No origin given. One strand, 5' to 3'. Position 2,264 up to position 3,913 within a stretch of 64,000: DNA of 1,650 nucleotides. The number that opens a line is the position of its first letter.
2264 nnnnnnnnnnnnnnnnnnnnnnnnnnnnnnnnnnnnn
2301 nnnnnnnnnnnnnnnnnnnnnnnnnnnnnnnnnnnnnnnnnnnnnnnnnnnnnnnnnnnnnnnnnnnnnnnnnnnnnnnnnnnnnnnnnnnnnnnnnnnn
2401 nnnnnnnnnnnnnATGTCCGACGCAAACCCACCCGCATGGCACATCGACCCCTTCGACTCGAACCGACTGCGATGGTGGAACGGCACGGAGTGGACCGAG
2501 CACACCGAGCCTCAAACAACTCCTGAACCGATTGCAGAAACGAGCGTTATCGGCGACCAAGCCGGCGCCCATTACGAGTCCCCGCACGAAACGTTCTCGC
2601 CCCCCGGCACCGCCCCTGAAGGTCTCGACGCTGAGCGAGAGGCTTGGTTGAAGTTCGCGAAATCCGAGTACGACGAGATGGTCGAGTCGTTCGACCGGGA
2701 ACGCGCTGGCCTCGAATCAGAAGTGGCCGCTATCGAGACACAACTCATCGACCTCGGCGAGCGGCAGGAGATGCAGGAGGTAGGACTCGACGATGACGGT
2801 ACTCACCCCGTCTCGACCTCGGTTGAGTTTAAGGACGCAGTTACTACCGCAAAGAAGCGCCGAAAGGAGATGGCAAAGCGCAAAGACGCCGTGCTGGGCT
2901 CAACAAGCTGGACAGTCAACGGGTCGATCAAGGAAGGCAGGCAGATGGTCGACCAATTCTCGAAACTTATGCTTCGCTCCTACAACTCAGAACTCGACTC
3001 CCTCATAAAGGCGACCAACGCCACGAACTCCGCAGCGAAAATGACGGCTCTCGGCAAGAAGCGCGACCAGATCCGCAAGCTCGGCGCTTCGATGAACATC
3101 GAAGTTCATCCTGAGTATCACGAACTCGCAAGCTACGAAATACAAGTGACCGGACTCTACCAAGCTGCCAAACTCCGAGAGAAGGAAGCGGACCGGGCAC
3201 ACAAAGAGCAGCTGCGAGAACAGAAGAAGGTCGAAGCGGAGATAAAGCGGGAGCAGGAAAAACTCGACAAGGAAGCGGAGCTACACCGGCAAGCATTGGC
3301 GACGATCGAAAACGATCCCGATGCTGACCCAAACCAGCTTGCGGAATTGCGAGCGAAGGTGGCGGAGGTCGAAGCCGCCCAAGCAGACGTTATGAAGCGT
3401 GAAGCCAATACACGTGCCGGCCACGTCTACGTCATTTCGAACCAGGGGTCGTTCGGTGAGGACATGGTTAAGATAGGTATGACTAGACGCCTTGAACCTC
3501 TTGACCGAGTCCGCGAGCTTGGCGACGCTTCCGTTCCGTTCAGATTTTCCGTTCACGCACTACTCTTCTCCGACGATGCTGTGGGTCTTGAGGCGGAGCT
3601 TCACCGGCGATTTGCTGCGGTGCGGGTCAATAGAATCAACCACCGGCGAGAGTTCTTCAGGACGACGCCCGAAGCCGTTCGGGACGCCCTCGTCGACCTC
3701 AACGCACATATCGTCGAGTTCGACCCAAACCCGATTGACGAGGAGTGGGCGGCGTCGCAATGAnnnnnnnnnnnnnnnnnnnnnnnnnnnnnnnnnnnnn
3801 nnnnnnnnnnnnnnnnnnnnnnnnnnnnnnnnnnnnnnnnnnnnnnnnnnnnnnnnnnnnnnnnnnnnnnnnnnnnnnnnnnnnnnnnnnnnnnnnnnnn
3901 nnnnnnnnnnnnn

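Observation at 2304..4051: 1.7-kb insertion without an integrase, split into the tRNA-Gly terminator and bounded by 23-bp perfect direct repeats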

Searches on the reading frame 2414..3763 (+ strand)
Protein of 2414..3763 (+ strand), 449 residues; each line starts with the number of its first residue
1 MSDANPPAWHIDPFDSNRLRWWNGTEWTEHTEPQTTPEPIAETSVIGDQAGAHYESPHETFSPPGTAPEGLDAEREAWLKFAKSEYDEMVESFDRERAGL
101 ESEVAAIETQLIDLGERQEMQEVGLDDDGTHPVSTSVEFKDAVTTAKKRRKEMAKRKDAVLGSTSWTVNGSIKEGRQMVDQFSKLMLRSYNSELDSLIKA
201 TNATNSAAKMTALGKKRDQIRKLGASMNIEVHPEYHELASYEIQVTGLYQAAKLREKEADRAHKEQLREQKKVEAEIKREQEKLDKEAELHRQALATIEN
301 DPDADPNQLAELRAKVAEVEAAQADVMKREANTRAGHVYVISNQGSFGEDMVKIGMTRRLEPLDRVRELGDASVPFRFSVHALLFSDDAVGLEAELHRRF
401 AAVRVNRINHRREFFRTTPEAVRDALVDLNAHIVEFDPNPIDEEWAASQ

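Call 6: search_protein_families(library=pfam, proteins=[window:2414-3763:+], max_evalue=0.01)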
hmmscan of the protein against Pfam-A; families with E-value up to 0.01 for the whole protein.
window:2414-3763:+ (449 aa): 4 families
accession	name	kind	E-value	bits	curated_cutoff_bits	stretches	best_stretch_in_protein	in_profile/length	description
PF13455.12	MUG113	-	3.1e-17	63.4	22.3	1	352-426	1-70/73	Meiotically up-regulated gene 113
PF10544.15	T5orf172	-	3e-16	60.2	20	1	336-426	1-97/101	T5orf172 domain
PF13250.11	DUF4041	-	3.8e-11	43.1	27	1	184-238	1-55/56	Domain of unknown function (DUF4041)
PF10708.14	DUF2510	-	3.5e-08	33.5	24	1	7-39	1-34/35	Protein of unknown function (DUF2510)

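Call 7: search_protein_families(library=padloc, proteins=[window:2414-3763:+], max_evalue=0.01)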
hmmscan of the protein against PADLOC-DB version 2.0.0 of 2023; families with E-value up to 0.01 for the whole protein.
window:2414-3763:+ (449 aa): 4 families
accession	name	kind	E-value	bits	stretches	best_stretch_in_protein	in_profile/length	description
PDLC03976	PD-Lambda-1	-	2.8e-102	341.1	1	82-448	96-469/491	-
PDLC03977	PD-Lambda-1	-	1.3e-93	312.6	1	82-444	91-464/496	-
PDLC05041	PDC-S57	-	3.3e-20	70.6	1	333-434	3-98/212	-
PDLC05042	PDC-S57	-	8e-09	33.5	1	334-426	6-96/245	-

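Call 8: search_protein_families(library=phrogs, proteins=[window:2414-3763:+], max_evalue=0.01)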
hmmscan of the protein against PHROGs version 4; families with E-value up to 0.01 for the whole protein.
window:2414-3763:+ (449 aa): 7 families
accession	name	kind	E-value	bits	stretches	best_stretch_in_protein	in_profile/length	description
phrog_1847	-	unknown function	6.5e-106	356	1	82-446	89-460/474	-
phrog_8430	-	unknown function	2.4e-29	103.4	1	189-442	138-395/439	-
phrog_16524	-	unknown function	1.7e-14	55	1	334-426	23-110/215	-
phrog_36333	-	unknown function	8.4e-09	36.3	1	336-422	4-85/199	-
phrog_15085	-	unknown function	1.7e-07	32.6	1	336-423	4-88/103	-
phrog_8130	-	unknown function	4.8e-06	26.9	1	327-422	169-255/434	-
phrog_5032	-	unknown function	1.3e-05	25.9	1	330-402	72-140/178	-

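Call 10: find_encoding_contigs(protein=window:2414-3763:+, flank=6000, max_places=10)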
Protein window:2414-3763:+ (449 aa): no gene with exactly this product is on record in the collection.

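Call 16: find_homologous_proteins(query=window:2414-3763:+)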
Query window:2414-3763:+ (449 aa): 7936 proteins with E <= 0.001 among 8000 candidates; the best 120 are listed.
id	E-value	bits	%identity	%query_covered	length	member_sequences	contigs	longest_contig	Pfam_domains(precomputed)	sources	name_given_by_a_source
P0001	3.4e-294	993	100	100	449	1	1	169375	PF10544.16,PF13455.13,PF13250.12,PF10708.15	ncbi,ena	-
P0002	1.9e-242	823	84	100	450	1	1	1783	PF10544.16,PF13455.13,PF13250.12,PF10708.15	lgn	-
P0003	4.5e-221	752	92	85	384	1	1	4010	PF10544.16,PF13455.13,PF13250.12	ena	-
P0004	1.8e-184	632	66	99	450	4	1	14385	PF10544.16,PF13455.13,PF13250.12,PF10708.15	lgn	-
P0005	9.1e-176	603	68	93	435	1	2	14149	PF10544.16,PF13455.13,PF13250.12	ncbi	-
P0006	5.4e-162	558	65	86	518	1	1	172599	PF10544.16,PF13455.13,PF13250.12,PF10708.15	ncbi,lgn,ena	-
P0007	5.5e-155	535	69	80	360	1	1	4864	PF10544.16,PF13455.13,PF13250.12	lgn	-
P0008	7.7e-150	518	55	99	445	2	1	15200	PF10544.16,PF13455.13,PF13250.12,PF10708.15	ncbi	-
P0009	5.9e-145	502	54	99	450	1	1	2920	PF10544.16,PF13455.13,PF13250.12,PF10708.15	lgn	-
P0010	2.5e-140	486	59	87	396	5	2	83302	PF10544.16,PF13455.13,PF13250.12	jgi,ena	jgi:hypothetical protein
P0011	2.5e-140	486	59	86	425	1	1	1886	PF10544.16,PF13455.13,PF13250.12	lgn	-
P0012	1.3e-138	481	59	86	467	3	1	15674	PF10544.16,PF13455.13,PF13250.12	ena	-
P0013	8.3e-138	478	60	84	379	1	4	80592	PF10544.16,PF13455.13,PF13250.12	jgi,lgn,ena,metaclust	metaclust:\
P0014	5.2e-136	472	60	84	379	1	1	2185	PF10544.16,PF13455.13,PF13250.12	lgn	-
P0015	2.9e-135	470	60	84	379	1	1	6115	PF10544.16,PF13455.13,PF13250.12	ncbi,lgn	-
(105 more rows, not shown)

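Call 17: find_encoding_contigs(protein=P0002, flank=8000)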
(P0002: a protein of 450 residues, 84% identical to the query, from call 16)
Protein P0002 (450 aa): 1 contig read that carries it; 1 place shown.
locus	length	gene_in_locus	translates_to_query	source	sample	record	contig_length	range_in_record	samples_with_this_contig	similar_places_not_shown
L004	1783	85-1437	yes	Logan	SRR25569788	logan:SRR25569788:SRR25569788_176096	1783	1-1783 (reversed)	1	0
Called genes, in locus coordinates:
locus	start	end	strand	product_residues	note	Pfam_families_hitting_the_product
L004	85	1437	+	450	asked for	PF10708:DUF2510, PF13250:SNIPE, PF10544:T5orf172, PF13455:MUG113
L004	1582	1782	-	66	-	?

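Call 18: find_encoding_contigs(protein=P0003, flank=8000)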
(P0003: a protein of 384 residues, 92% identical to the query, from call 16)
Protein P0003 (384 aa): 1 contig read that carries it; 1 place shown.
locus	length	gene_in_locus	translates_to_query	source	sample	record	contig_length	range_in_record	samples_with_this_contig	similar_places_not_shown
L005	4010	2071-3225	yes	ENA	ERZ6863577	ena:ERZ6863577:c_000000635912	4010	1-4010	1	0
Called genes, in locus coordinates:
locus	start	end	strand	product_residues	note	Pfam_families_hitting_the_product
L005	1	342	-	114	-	?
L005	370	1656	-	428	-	-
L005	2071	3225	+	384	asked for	PF13250:SNIPE, PF10544:T5orf172, PF13455:MUG113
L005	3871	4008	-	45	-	?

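Call 19: find_encoding_contigs(protein=P0004, flank=8000)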
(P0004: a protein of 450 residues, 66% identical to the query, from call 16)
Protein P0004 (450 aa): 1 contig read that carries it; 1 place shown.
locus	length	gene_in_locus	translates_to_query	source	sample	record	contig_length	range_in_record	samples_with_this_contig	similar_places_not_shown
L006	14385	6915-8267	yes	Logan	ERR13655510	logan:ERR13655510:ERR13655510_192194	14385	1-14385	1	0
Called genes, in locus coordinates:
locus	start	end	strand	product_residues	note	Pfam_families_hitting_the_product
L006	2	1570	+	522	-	?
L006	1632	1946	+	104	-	-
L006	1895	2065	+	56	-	-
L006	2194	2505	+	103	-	-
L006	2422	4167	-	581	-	PF02463:SMC_N (faint), PF11398:DUF2813 (faint), PF13175:AAA_15, PF13476:AAA_23 (weak), PF13304:AAA_21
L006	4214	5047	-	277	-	-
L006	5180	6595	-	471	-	-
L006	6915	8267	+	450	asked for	PF10708:DUF2510, PF13250:SNIPE, PF10544:T5orf172, PF13455:MUG113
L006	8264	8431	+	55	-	-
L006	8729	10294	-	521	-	PF00069:Pkinase, PF07714:PK_Tyr_Ser-Thr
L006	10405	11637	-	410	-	PF22022:Phage_int_M (weak), PF00589:Phage_integrase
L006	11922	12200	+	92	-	-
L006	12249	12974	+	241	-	-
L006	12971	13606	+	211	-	-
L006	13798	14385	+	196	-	?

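Call 33: find_related_loci(query=A1, collection=genome_contigs, flank=6000)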
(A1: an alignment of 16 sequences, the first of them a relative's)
Query A1 (449 aa) in genome_contigs; peptide patterns used: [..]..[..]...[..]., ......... (x = any residue, [..] = any of these).
600 stretches matched a pattern (row limit reached: there are more); 593 encode a relative of the query (tblastn E <= 1e-3); the best 80 are kept; 80 distinct loci.
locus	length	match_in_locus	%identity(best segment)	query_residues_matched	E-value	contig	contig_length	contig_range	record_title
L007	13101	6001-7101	47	89-448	3e-95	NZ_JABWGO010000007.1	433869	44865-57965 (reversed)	Nonomuraea rhodomycinica strain TBRC6557 NODE_7_length_433869_cov_25.3555, whole genome shotgun sequence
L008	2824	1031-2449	40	9-449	5e-96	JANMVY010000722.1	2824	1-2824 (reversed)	MAG: Actinomycetes bacterium isolate OTE_88_metabat_442 OTE_88_k141_2099141, whole genome shotgun sequence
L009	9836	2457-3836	41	6-449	2e-93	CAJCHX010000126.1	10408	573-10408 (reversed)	Acidobacteriaceae bacterium isolate BOG_194 genome assembly, contig: k141_5760153, whole genome shotgun sequence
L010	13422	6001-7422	39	6-449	3e-93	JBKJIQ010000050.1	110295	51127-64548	MAG: Acidimicrobiia bacterium isolate ant_bin.168 S1Ck117_4167563_flag_0_multi_38.0000_len_110295, whole genome shotgun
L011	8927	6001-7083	46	71-437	1e-89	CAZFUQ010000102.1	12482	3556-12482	MAG TPA_asm: uncultured Cellulosimicrobium sp. isolate SRP344714_co1_294 genome assembly, contig: NODE_9213_length_12482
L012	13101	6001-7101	48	89-448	4e-88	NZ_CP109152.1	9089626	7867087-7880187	Nonomuraea sp. NBC_01738 chromosome, complete genome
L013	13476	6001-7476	36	7-449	9e-88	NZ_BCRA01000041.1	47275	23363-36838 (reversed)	Microbacterium resistens NBRC 103078, whole genome shotgun sequence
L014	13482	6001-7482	37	7-449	2e-87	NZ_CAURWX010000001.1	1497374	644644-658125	MAG: uncultured Microbacterium sp. isolate ERR9969206_bin.2_MetaWRAP_v1.3_MAG ERZ21615984.1, whole genome shotgun sequen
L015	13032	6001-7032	46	104-449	6e-87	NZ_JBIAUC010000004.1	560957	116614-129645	Streptomyces sp. NPDC001796 NPDC001796_121_F11.ctg-0004, whole genome shotgun sequence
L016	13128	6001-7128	46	70-448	9e-87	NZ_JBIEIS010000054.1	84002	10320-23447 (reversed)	Nonomuraea sp. JJY05 contig54, whole genome shotgun sequence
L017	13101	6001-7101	43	73-440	7e-86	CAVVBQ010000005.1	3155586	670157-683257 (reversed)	MAG: uncultured Solirubrobacterales bacterium isolate MFD04434.bin.1.60 genome assembly, contig: contig_6026, whole geno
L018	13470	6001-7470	36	9-449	1e-85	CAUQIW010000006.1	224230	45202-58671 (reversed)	MAG TPA_asm: uncultured Microbacterium sp. isolate ERR9968755_bin.6_MetaWRAP_v1.3_MAG genome assembly, contig: ERZ216156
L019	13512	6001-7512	37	9-445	2e-85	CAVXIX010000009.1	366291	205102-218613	MAG: uncultured Actinomycetota bacterium isolate MFD09212.bin.2.114 genome assembly, contig: contig_27399, whole genome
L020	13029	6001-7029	46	96-440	5e-85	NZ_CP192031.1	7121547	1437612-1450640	Micromonospora sp. CA-263727 chromosome, complete genome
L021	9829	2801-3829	48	96-440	8e-85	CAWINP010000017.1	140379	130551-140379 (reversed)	MAG: uncultured Solirubrobacteraceae bacterium isolate MFD04944.bin.2.106 genome assembly, contig: contig_42791, whole g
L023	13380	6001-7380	39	4-440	5e-84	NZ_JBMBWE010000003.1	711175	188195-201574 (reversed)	Knoellia sp. CPCC 206391 Scaffold2_1, whole genome shotgun sequence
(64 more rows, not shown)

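Call 44: list_cluster_members(proteins=[window:2414-3763:+, window:755-2302:+, window:3760-3939:+, P0003, P0002])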
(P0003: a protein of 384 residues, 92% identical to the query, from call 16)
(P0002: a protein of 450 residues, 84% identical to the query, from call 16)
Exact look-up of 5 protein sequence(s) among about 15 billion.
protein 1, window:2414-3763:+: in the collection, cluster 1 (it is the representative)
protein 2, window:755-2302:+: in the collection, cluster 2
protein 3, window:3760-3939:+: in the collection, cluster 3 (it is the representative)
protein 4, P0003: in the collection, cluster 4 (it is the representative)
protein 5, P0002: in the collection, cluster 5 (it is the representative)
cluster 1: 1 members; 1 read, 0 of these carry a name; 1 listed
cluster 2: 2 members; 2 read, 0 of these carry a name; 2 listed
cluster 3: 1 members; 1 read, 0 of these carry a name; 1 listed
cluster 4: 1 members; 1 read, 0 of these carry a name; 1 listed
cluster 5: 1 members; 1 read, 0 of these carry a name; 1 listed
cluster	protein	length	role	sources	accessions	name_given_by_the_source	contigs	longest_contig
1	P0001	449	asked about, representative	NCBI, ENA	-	-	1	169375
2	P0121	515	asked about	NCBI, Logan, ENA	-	-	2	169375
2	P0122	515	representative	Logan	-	-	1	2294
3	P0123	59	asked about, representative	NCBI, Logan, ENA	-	-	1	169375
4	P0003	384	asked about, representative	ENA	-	-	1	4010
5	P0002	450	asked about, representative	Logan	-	-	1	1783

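Call 56: find_related_loci(query=A1, collection=metagenome_contigs, flank=5000)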
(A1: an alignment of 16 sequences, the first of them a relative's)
Query A1 (449 aa) in metagenome_contigs; peptide patterns used: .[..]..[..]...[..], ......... (x = any residue, [..] = any of these).
600 stretches matched a pattern (row limit reached: there are more); 584 encode a relative of the query (tblastn E <= 1e-3); the best 80 are kept; 80 distinct loci.
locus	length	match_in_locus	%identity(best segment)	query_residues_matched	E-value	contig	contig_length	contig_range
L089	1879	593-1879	52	8-411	2e-137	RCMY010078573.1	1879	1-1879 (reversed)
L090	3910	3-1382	39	20-448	8e-91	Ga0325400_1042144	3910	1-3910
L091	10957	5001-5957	47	128-448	1e-88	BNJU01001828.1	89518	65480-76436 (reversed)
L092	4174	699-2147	37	9-448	3e-86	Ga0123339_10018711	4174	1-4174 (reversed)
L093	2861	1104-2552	37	9-448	1e-87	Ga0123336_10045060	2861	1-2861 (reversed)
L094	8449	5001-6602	44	5-442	3e-85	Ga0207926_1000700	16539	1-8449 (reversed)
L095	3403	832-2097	37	6-436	2e-85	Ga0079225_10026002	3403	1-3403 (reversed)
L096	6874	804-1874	44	90-449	2e-84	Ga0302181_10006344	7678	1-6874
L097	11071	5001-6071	43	90-449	1e-84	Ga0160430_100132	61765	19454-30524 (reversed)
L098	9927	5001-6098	44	82-449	3e-84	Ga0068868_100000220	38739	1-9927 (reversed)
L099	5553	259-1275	46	108-449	3e-84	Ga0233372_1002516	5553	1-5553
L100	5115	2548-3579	44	103-448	5e-83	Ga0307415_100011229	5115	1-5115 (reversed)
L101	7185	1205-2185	48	119-448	7e-83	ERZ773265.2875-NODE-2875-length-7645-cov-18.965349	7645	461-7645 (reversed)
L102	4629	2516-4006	37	7-449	1e-82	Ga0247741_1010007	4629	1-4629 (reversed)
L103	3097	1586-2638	46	96-448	5e-83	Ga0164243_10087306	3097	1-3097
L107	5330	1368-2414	47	90-440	6e-82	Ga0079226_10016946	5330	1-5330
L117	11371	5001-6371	37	6-449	2e-79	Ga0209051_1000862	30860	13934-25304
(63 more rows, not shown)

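Call 57: find_encoding_contigs(protein=P0005, flank=6000, max_places=3)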
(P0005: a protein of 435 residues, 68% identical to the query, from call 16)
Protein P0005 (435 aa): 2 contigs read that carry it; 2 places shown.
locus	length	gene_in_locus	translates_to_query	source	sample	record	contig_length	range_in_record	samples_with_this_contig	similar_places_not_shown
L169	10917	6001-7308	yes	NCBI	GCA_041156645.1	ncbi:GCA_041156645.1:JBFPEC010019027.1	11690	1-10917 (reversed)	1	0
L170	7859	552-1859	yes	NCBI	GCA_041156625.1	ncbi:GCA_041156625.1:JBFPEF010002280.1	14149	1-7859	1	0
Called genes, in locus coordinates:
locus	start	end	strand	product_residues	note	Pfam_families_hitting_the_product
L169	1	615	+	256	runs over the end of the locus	PF00563:EAL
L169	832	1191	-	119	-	PF00588:SpoU_methylase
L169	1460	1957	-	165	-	PF13977:TetR_C_6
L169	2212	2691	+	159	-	PF09056:Phospholip_A2_3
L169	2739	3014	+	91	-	-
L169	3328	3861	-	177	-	-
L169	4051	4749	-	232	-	-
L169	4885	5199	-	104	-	-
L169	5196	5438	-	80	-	PF09720:Unstab_antitox (weak)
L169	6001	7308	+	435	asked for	PF13250:SNIPE, PF10544:T5orf172, PF13455:MUG113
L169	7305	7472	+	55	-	-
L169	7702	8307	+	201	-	PF00440:TetR_N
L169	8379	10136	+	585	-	PF02129:Peptidase_S15, PF08530:PepX_C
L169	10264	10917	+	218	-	?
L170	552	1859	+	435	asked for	PF13250:SNIPE, PF10544:T5orf172, PF13455:MUG113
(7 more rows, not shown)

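Call 58: find_encoding_contigs(protein=P0006, flank=6000, max_places=3)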
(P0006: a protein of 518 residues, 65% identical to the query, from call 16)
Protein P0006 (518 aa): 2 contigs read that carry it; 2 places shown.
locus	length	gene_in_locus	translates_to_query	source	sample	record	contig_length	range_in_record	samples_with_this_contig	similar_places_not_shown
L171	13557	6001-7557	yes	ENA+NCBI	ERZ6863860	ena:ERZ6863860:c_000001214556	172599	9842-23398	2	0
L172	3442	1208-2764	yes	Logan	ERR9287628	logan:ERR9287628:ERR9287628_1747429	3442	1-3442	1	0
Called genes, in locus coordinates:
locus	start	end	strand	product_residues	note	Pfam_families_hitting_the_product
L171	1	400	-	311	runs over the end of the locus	-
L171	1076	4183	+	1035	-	PF13091:PLDc_2, PF00270:DEAD (weak), PF04851:ResIII, PF18766:SWI2_SNF2, PF00271:Helicase_C, PF11907:DUF3427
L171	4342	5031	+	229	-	PF02698:DUF218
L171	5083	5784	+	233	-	-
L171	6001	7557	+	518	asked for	PF10708:DUF2510, PF13250:SNIPE, PF10544:T5orf172, PF13455:MUG113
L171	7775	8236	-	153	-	-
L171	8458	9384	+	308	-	-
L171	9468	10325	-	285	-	-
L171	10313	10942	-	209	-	-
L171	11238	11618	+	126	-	PF01361:Tautomerase (faint), PF14552:Tautomerase_2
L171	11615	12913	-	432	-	PF04909:Amidohydro_2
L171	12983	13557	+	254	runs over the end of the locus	PF05675:DUF817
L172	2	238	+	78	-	?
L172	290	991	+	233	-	-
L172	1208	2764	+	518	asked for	PF10708:DUF2510, PF13250:SNIPE, PF10544:T5orf172, PF13455:MUG113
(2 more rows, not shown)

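Call 59: find_encoding_contigs(protein=P0007, flank=6000, max_places=3)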
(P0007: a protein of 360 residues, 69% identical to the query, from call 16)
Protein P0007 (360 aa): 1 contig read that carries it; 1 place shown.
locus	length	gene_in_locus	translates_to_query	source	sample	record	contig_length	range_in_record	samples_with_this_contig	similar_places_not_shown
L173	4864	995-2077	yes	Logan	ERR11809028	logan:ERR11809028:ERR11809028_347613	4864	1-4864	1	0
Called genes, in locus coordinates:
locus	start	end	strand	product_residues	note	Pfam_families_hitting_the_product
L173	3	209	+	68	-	?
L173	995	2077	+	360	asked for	PF13250:SNIPE, PF10544:T5orf172, PF13455:MUG113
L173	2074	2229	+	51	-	-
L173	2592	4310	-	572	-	PF03235:GmrSD_N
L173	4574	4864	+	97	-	?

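Call 87: search_dna_similar(query=window:2414-3763:+, collection=phages, mode=protein, max_rows=25)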
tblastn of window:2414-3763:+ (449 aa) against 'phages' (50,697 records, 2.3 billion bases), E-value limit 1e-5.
Records with a match: 44; places in all: 44; records where one place covers at least 80% of the query: 9.
Best place of each record, by identity: <60% 44.
By first word of the organism name: Streptococcus 12; Corynebacterium 5; Enterobacteria 5; Klebsiella 4; Clostridium 3; Vibrio 3; Bacteriophage 2; Lactobacillus 2; Escherichia 2; Synechococcus 2; and 3 more.
By host as written in the record: - 10; Corynebacterium vitaeruminis CAG1 3; Corynebacterium vitaeruminis CAG1, a derivative of (NCIB9291) 2; Lactobacillus casei BL23 2; Escherichia coli 2; Mycobacterium smegmatis mc#155 1; Clostridium botulinum D str. 1873 1; Streptococcus pyogenes MGAS8232 1; and 22 more.
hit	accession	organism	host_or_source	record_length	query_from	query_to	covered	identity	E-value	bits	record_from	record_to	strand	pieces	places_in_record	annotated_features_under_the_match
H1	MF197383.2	Corynebacterium phage Poushou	Corynebacterium vitaeruminis CAG1, a ...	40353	90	448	80%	44.0%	3e-74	259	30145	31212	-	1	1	33: ATPase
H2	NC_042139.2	Corynebacterium phage Poushou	Corynebacterium vitaeruminis CAG1, a ...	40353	90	448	80%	44.0%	3e-74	259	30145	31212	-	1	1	33: DUF4041 domain-containing protein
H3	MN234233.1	Corynebacterium phage Colleen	Corynebacterium vitaeruminis CAG1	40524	90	448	80%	44.0%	3e-74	259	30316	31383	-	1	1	33: AAA-ATPase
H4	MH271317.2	Corynebacterium phage TouchMeNot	Corynebacterium vitaeruminis CAG1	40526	90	448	80%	44.0%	3e-74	259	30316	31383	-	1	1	33: hypothetical protein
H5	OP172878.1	Corynebacterium phage Arianna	Corynebacterium vitaeruminis CAG1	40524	90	448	80%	44.0%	3e-74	259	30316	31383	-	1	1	33: hypothetical protein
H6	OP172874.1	Mycobacterium phage Mask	Mycobacterium smegmatis mc#155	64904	90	449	80%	41.9%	4e-72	253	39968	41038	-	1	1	44: hypothetical protein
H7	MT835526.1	Bacteriophage sp.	human fecal samples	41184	126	449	72%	41.7%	4e-59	215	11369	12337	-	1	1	record has no annotation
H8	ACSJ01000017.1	Clostridium phage D-1873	Clostridium botulinum D str. 1873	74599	71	415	77%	37.0%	1e-51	192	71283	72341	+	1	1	phage protein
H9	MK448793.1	Streptococcus phage Javan523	Streptococcus pyogenes MGAS8232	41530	70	448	84%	32.4%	1e-48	184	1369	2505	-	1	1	hypothetical protein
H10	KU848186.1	Lactobacillus phage PLE3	Lactobacillus casei BL23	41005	84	448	81%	33.4%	5e-47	179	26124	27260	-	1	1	hypothetical protein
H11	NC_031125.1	Lactobacillus phage PLE3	Lactobacillus casei BL23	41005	84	448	81%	33.4%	5e-47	179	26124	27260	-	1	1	DUF4041 domain-containing protein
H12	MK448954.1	Streptococcus phage Javan476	Streptococcus pyogenes ERR473551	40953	70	448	84%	32.1%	2e-48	184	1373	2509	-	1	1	hypothetical protein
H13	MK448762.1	Streptococcus phage Javan447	Streptococcus pyogenes Alab49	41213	70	448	84%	32.1%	2e-48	184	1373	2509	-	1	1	hypothetical protein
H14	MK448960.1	Streptococcus phage Javan492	Streptococcus pyogenes Manfredo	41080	70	448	84%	31.9%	4e-48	182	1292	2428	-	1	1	hypothetical protein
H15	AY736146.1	Enterobacteria phage ES18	-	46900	130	440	69%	38.6%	1e-47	181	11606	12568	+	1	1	19: gp19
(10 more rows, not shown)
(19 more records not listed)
